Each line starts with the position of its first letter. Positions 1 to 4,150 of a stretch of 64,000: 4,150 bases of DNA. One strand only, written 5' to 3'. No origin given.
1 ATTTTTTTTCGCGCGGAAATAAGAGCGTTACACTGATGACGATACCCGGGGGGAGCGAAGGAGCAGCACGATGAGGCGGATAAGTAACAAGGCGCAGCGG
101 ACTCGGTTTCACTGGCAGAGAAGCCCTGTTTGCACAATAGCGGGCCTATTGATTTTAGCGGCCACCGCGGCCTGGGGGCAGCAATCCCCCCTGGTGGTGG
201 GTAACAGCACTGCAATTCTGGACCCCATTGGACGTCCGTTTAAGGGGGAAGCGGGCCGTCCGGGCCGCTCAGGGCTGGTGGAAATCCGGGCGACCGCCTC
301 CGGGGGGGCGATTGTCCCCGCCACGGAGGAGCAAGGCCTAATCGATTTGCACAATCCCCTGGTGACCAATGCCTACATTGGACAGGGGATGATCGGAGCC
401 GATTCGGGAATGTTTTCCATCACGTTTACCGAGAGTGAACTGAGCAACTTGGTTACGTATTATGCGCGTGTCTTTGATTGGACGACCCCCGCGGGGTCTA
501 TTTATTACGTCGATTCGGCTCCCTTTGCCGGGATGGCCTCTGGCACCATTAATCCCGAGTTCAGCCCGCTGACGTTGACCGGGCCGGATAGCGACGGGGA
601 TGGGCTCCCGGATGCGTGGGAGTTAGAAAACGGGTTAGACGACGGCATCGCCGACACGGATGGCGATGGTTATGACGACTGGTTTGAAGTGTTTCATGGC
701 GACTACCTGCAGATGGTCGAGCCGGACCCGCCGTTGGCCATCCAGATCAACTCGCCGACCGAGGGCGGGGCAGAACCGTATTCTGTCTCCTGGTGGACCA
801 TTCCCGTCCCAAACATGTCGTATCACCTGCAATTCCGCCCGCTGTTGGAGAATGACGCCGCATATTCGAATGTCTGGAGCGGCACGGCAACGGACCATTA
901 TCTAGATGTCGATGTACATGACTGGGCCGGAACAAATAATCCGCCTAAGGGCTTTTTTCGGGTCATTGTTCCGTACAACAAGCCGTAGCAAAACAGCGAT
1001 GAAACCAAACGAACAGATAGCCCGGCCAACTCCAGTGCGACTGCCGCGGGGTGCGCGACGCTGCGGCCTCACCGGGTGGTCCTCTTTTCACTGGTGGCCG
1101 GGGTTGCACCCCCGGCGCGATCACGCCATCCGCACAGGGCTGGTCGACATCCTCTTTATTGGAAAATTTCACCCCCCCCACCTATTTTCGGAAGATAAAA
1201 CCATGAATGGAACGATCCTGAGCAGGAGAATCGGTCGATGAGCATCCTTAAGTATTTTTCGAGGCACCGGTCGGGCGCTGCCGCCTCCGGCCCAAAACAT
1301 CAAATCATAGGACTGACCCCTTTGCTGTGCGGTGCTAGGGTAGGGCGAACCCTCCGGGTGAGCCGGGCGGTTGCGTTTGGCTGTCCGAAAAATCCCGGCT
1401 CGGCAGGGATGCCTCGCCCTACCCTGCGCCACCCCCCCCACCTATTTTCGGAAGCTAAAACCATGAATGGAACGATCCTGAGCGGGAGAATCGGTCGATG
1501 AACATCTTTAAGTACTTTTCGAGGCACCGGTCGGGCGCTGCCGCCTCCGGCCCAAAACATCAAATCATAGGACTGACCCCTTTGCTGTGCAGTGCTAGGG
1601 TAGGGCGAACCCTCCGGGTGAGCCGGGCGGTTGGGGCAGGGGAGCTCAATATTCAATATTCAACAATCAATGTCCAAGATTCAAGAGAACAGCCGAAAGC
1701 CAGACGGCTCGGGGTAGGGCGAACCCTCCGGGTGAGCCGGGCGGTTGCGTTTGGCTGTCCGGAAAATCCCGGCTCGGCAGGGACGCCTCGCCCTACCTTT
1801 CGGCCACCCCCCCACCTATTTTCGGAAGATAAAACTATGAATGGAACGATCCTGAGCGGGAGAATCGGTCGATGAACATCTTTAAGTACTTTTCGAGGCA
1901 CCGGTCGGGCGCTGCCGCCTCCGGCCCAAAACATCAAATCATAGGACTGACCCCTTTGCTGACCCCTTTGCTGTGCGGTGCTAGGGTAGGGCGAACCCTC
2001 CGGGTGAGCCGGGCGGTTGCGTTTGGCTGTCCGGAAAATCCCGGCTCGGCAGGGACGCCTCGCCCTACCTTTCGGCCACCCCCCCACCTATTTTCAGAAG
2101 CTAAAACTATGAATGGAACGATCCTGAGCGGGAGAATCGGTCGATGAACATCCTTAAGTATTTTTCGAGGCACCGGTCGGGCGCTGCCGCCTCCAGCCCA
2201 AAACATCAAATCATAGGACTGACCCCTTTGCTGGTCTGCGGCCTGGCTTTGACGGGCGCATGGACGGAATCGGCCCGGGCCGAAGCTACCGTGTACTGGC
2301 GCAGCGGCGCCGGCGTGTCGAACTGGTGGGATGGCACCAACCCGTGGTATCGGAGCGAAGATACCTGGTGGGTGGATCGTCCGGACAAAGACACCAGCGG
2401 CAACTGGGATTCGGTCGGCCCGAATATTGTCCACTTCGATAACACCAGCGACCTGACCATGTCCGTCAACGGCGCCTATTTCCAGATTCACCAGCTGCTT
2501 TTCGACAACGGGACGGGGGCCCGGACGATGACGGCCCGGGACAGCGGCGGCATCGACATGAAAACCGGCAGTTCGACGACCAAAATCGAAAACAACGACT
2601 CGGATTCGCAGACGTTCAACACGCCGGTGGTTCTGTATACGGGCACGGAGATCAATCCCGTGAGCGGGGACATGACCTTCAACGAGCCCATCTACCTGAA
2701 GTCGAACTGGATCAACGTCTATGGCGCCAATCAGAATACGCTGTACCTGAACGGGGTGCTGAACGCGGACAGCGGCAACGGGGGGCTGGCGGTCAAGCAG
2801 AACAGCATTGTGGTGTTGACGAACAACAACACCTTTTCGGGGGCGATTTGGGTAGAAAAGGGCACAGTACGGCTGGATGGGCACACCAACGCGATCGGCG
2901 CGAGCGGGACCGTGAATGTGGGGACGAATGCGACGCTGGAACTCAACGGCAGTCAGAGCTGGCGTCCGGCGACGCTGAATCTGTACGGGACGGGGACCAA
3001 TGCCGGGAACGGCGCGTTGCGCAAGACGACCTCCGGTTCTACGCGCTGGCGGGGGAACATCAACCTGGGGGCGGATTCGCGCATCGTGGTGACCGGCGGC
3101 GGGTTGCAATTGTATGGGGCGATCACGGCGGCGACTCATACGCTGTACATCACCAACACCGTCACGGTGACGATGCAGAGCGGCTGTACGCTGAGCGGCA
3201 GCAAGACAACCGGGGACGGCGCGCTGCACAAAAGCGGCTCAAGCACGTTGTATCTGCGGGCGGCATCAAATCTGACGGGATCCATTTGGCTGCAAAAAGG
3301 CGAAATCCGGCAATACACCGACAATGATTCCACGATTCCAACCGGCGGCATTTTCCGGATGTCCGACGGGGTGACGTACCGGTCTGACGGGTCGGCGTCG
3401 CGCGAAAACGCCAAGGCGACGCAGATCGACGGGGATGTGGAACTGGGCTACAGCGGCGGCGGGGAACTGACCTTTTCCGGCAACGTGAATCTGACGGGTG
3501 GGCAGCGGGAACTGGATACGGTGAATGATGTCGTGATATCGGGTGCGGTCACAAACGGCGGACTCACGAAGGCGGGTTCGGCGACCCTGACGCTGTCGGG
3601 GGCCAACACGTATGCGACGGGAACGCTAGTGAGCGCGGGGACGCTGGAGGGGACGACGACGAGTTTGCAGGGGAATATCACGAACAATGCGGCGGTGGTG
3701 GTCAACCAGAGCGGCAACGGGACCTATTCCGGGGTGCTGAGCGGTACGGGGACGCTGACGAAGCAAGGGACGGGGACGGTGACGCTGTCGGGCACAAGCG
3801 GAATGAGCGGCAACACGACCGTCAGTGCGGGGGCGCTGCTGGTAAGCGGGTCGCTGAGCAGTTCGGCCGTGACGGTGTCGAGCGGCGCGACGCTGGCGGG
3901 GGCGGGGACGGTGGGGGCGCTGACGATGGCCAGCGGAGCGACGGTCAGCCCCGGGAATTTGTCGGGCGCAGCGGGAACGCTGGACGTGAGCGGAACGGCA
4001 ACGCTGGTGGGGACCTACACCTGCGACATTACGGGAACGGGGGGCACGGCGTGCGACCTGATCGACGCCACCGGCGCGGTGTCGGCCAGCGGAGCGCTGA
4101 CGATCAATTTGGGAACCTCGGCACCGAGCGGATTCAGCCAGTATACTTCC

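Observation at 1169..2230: Four-deep tandem array of the promoter and 5' end of a 14.8-kb giant gene, chained by ATGA translational coupling and carrying poly-C tracts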

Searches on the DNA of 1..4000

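Call 9: search_rna_families(source=window, start=1, end=4000, threshold=evalue, max_evalue=1)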
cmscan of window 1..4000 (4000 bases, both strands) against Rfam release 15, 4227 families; matches with E-value up to 1: 1.
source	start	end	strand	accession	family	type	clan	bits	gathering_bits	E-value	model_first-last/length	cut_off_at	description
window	1072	1133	+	RF01841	veev_FSE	Cis-reg; frameshift_element;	-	21.5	55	0.77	1-71/71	no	venezuelan equine encephalitis virus ribosomal frameshift element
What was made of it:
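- Tried and rejected: An E-value search of 1-4000 gave only a 21.5-bit chance hit to a viral frameshift element, so there is no known RNA family (call 9).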

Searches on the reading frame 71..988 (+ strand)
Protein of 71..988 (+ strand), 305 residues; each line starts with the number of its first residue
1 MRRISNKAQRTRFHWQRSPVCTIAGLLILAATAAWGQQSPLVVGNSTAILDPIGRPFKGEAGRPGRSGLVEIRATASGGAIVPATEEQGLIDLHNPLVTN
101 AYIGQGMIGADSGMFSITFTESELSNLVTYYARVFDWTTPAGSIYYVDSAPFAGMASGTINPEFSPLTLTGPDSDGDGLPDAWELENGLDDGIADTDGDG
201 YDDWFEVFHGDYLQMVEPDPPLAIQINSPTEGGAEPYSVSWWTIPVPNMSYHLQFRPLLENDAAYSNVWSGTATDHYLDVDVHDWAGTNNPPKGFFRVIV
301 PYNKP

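Call 18: find_encoding_contigs(protein=window:71-988:+, flank=6000, max_places=10)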
Protein window:71-988:+ (305 aa): no gene with exactly this product is on record in the collection.

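Call 21: search_protein_families(library=pfam, proteins=[window:71-988:+])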
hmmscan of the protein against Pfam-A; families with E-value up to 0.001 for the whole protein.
window:71-988:+ (305 aa): 1 family
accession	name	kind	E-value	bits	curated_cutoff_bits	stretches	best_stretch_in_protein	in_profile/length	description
PF18884.5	TSP3_bac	-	5.2e-07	29.8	25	0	173-188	1-16/22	Bacterial TSP3 repeat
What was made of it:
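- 71..988 (+): Upstream gene: TSP3-repeat protein of 305 aa. It is the conserved left neighbour of the giant gene. Pfam TSP3_bac (call 21).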

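Call 63: find_homologous_proteins(query=window:71-988:+, max_evalue=1e-10)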
Query window:71-988:+ (305 aa): 69 proteins with E <= 1e-10 among 3357 candidates.
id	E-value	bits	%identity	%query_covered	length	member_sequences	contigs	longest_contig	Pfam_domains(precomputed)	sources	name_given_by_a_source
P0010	6.7e-195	665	94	100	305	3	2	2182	PF18884.6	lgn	-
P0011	1.5e-183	628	89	100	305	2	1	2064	PF18884.6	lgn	-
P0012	4.5e-125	435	67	100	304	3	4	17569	-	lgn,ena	-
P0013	2.5e-118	413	64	100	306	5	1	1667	PF18884.6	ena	-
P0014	1.9e-113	397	60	100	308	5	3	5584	PF18884.6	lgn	-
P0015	1.1e-112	395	60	100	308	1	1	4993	PF18884.6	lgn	-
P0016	6.7e-109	382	58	100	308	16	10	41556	PF18884.6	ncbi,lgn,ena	-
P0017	1.5e-108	381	59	100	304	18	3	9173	-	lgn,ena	-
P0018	3.2e-103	364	59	100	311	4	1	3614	PF18884.6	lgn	-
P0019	8.8e-99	349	54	100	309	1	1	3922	-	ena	-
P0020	1.4e-97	345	55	100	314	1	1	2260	-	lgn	-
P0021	1.9e-95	338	54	100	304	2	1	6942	PF18884.6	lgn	-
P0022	6.2e-93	330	53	100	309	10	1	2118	PF18884.6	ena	-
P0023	6.0e-89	317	51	100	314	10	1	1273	-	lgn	-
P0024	1.9e-86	308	48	99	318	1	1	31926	-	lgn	-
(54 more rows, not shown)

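Call 64: find_encoding_contigs(protein=P0010, flank=5000, max_places=6)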
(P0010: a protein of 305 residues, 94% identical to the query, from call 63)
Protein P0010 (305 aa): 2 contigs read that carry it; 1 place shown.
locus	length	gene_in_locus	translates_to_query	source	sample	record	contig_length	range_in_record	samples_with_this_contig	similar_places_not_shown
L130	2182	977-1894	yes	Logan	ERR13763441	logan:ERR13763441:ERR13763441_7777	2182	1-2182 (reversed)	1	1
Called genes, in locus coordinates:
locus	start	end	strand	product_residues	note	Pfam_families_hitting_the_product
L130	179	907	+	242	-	PF07589:PEP_exosort_dom (weak)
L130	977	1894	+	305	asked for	PF18884:TSP3_bac (faint)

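Call 65: find_encoding_contigs(protein=P0011, flank=5000, max_places=6)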
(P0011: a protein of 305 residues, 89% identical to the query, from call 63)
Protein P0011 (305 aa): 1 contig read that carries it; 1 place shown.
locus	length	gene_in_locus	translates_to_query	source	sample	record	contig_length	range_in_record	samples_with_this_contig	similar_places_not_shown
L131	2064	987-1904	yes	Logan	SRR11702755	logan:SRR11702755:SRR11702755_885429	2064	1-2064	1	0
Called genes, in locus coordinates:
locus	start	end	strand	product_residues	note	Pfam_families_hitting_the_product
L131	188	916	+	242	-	PF07589:PEP_exosort_dom (weak)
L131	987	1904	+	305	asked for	PF18884:TSP3_bac (faint)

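Call 66: find_encoding_contigs(protein=P0012, flank=5000, max_places=6)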
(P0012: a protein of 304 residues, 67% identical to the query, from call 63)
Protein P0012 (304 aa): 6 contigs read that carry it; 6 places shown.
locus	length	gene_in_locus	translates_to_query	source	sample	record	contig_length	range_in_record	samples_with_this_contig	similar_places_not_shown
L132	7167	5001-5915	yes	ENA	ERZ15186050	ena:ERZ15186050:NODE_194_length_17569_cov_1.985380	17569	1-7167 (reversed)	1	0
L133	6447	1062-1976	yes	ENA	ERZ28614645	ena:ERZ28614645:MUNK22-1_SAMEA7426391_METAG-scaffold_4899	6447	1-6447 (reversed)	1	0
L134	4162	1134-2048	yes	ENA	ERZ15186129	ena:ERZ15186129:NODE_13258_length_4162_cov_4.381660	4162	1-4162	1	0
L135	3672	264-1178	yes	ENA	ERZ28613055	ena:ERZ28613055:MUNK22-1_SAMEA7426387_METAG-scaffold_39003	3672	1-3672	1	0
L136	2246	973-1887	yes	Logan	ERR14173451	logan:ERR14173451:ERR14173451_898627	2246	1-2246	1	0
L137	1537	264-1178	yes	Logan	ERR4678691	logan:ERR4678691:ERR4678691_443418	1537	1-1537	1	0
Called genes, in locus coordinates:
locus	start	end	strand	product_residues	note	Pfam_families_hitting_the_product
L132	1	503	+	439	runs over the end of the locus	PF08245:Mur_ligase_M, PF27239:FOL3_C, PF02875:Mur_ligase_C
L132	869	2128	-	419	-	PF01979:Amidohydro_1, PF07969:Amidohydro_3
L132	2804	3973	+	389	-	PF14294:DUF4372, PF01609:DDE_Tnp_1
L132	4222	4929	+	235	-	-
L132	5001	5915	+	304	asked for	-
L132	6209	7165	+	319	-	?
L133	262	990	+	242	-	-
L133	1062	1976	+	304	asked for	-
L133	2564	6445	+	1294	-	?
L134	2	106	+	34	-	?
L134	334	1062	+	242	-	-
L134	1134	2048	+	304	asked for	-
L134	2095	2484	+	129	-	-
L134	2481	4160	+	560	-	?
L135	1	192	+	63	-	?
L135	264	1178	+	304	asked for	-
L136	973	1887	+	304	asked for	-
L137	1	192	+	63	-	?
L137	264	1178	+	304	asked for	-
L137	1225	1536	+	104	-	?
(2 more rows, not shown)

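Call 73: find_encoding_contigs(protein=P0016, flank=2500, max_places=10)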
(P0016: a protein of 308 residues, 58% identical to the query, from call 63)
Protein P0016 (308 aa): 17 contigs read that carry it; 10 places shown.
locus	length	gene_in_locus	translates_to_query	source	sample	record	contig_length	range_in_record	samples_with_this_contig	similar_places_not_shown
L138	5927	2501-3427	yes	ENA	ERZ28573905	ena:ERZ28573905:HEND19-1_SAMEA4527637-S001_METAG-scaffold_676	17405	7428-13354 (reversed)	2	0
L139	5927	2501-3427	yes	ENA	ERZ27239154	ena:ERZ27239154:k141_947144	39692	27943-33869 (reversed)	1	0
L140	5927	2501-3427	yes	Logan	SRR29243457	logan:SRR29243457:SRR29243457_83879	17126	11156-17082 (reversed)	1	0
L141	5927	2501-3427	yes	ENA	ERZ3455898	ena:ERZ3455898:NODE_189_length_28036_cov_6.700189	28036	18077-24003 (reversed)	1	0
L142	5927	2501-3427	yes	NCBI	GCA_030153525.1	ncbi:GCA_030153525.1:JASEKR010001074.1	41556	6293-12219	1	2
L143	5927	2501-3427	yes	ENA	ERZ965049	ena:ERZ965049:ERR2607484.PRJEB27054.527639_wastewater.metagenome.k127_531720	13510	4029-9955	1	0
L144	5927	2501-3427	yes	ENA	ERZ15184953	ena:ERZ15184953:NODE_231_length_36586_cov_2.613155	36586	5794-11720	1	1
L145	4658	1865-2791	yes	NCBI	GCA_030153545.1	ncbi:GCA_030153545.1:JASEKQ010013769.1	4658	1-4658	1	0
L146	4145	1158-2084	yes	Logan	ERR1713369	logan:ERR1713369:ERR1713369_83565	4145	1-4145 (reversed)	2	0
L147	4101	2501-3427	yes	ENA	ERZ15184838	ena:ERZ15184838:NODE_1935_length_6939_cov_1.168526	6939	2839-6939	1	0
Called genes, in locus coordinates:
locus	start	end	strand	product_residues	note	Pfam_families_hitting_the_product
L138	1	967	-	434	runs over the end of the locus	PF01979:Amidohydro_1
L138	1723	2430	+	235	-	-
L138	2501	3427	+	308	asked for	PF18884:TSP3_bac (faint)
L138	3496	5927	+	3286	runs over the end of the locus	?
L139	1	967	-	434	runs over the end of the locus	PF01979:Amidohydro_1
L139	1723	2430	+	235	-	-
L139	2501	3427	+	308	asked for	PF18884:TSP3_bac (faint)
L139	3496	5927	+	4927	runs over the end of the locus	PF12951:PATR, PF00041:fn3 (faint)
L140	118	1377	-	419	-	PF01979:Amidohydro_1, PF07969:Amidohydro_3 (weak)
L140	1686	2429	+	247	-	-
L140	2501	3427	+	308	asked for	PF18884:TSP3_bac (faint)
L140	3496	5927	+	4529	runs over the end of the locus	?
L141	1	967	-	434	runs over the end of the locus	PF01979:Amidohydro_1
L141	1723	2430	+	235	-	-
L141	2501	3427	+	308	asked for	PF18884:TSP3_bac (faint)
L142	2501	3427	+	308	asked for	PF18884:TSP3_bac (faint)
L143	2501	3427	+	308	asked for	PF18884:TSP3_bac (faint)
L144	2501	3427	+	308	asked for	PF18884:TSP3_bac (faint)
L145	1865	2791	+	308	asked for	PF18884:TSP3_bac (faint)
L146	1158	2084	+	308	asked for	PF18884:TSP3_bac (faint)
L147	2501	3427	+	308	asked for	PF18884:TSP3_bac (faint)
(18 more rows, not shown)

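Call 74: find_encoding_contigs(protein=P0014, flank=2500, max_places=6)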
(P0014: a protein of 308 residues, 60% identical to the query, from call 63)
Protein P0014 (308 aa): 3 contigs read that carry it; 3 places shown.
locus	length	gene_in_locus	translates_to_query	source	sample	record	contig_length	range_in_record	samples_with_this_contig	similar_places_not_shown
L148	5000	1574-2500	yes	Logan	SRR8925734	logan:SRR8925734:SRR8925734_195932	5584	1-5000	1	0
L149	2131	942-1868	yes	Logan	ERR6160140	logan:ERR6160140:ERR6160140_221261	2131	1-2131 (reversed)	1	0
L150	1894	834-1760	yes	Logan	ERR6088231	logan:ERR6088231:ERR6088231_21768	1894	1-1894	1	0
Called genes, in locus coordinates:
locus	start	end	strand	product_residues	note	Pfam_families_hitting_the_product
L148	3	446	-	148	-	?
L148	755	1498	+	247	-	-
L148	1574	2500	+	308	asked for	PF18884:TSP3_bac (faint)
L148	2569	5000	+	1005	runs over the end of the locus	?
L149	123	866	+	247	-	-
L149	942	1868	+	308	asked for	PF18884:TSP3_bac (faint)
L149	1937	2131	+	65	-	?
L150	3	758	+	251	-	?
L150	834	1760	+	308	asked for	PF18884:TSP3_bac (faint)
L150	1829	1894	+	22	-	?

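Call 84: search_protein_families(library=ncbifam, proteins=[window:71-988:+], max_evalue=0.001)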
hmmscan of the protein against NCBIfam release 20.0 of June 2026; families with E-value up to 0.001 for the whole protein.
window:71-988:+ (305 aa): 1 family
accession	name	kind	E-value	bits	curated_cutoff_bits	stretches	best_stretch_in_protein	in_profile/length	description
NF033765.2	gliding_CglD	equivalog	3.9e-05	21.6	400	1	157-206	250-299/1124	adventurous gliding motility lipoprotein CglD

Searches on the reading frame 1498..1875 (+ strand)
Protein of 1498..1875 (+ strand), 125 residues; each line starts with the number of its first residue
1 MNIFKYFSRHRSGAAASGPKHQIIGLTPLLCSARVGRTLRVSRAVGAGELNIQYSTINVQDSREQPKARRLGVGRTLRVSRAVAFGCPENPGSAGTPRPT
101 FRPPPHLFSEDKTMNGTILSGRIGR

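Call 19: find_encoding_contigs(protein=window:1498-1875:+, flank=6000, max_places=10)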
Protein window:1498-1875:+ (125 aa): no gene with exactly this product is on record in the collection.
